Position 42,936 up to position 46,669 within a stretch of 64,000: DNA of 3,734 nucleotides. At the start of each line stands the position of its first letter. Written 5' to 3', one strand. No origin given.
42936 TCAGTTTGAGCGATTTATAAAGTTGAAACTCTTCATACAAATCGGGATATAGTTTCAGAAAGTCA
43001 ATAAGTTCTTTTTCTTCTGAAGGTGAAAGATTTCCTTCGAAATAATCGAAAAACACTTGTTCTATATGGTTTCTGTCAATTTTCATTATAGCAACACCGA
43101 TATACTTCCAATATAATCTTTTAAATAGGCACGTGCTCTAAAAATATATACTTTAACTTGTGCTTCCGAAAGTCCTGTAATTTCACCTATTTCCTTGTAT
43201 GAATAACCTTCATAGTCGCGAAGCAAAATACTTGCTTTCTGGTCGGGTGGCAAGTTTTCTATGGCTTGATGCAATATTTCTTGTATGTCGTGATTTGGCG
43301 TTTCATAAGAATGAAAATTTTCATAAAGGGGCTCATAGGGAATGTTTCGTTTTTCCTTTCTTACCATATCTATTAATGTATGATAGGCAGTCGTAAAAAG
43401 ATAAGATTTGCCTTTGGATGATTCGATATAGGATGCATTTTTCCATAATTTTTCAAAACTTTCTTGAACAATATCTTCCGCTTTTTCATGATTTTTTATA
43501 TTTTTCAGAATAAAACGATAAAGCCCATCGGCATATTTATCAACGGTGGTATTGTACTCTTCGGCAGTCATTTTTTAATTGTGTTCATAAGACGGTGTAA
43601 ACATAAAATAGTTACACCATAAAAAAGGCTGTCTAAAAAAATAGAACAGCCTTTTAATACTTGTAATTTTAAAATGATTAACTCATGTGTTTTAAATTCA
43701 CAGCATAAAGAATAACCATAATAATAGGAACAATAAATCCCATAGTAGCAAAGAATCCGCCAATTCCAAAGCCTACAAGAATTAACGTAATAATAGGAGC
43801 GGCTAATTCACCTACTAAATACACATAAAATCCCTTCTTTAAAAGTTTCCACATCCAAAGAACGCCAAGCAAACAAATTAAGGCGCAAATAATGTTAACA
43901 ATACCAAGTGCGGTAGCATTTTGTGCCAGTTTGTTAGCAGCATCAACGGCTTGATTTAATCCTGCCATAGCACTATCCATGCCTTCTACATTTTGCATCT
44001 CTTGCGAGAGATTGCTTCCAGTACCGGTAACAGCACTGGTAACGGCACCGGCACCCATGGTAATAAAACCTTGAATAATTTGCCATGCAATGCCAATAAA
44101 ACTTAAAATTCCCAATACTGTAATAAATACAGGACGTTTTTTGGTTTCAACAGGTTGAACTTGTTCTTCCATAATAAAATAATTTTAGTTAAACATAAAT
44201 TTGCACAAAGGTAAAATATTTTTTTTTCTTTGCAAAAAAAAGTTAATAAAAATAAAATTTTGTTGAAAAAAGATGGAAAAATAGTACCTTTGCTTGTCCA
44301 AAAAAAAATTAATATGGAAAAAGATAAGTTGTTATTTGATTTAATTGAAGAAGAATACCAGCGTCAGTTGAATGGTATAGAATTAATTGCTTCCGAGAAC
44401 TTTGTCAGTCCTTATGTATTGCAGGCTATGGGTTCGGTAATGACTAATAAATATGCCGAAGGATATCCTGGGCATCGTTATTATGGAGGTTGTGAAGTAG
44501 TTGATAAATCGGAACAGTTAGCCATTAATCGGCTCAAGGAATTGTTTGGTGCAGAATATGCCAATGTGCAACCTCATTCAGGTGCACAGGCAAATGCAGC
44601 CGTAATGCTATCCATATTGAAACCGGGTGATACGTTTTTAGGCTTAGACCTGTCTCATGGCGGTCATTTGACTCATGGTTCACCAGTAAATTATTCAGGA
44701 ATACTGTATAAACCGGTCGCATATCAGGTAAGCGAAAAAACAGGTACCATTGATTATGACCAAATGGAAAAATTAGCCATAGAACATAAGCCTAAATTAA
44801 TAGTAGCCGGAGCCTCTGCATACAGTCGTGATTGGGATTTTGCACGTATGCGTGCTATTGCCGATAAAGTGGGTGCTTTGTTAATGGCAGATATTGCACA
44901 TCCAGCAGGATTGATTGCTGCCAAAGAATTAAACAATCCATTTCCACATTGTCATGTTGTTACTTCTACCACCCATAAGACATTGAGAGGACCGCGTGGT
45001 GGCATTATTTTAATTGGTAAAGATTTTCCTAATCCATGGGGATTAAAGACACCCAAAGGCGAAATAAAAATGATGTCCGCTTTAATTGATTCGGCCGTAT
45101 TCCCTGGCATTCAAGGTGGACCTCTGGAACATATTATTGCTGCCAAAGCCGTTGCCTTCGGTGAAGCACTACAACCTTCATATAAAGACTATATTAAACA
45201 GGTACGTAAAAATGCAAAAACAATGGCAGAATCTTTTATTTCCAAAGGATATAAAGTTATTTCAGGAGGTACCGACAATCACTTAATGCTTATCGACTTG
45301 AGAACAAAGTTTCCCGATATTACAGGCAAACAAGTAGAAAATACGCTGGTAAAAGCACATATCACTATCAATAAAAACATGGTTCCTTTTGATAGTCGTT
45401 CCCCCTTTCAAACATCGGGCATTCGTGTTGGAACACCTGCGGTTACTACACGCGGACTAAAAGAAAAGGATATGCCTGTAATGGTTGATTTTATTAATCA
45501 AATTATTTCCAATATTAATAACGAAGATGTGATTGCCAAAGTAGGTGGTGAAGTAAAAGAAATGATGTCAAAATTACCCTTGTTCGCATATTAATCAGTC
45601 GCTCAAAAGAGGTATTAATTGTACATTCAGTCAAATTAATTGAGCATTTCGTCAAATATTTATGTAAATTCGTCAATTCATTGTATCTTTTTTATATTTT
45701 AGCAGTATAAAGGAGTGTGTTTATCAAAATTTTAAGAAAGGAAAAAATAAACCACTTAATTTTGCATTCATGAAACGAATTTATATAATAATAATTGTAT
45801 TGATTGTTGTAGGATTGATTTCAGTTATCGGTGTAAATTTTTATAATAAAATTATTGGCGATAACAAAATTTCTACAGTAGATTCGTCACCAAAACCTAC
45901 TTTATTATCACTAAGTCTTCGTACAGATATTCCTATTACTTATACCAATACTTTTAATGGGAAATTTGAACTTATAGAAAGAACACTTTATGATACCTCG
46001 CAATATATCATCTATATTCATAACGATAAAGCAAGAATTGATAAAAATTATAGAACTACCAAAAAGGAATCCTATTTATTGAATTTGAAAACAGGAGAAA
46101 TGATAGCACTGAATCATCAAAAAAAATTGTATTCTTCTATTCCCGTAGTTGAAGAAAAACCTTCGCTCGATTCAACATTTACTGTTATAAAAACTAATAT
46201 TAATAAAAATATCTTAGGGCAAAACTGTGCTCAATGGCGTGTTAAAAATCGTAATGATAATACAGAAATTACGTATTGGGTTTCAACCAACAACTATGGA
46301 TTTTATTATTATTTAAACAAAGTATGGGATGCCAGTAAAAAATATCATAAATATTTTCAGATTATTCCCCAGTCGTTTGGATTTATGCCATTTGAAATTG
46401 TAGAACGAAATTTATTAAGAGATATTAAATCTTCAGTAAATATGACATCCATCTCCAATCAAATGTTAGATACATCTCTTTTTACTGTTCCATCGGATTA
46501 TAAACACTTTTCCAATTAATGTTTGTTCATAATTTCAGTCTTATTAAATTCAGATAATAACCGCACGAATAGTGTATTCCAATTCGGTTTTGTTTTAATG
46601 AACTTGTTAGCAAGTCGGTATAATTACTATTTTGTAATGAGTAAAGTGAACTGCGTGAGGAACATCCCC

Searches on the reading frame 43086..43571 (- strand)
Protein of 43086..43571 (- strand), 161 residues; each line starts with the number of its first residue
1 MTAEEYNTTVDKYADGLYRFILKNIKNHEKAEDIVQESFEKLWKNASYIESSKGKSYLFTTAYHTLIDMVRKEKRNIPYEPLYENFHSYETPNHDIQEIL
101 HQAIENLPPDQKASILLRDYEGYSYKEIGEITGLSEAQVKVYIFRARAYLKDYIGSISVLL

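Call 49: search_protein_families(library=pfam, proteins=[window:43086-43571:-], max_evalue=0.00001)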
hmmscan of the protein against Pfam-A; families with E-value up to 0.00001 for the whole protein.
window:43086-43571:- (161 aa): 3 families
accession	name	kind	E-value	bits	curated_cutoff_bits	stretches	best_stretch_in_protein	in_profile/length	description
PF08281.18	Sigma70_r4_2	-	1e-18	67.2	25.7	1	98-149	2-53/54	Sigma-70, region 4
PF04542.20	Sigma70_r2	-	2.7e-12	46.7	24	1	10-75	2-70/71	Sigma-70 region 2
PF04545.22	Sigma70_r4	-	5.1e-10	39.1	24.1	1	103-151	1-49/50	Sigma-70, region 4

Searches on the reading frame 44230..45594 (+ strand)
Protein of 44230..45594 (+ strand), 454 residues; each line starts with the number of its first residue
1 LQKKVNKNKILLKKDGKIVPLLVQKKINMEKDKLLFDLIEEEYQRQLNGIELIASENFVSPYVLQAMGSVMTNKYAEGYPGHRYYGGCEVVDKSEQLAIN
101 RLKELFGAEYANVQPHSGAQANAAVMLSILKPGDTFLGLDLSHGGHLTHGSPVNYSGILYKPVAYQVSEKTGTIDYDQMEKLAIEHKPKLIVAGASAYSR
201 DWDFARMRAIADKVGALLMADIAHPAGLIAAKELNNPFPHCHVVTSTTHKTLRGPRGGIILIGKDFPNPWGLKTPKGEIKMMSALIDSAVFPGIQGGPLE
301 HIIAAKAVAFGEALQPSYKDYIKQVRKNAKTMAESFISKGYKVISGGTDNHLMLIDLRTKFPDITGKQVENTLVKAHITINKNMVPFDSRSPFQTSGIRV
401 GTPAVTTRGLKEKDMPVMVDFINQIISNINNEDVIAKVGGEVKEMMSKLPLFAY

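Call 49: search_protein_families(library=pfam, proteins=[window:44230-45594:+], max_evalue=0.00001)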
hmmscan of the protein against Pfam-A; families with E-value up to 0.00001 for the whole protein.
window:44230-45594:+ (454 aa): 2 families
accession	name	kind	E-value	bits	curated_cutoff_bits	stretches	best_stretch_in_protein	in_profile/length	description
PF00464.25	SHMT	-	1.4e-166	554.5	27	1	30-422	3-399/399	Serine hydroxymethyltransferase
PF01212.27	Beta_elim_lyase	-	8.8e-08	32.2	27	1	71-345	14-239/288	Beta-eliminating lyase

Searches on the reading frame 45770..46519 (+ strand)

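Call 49: search_protein_families(library=pfam, proteins=[window:45770-46519:+], max_evalue=0.00001)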
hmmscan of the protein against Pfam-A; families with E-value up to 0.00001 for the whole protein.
window:45770-46519:+ (249 aa): 1 family
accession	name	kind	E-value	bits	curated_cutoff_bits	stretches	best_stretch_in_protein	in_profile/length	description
PF14371.13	DUF4412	-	1.1e-10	42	21.6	1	74-244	13-191/191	Domain of unknown function (DUF4412)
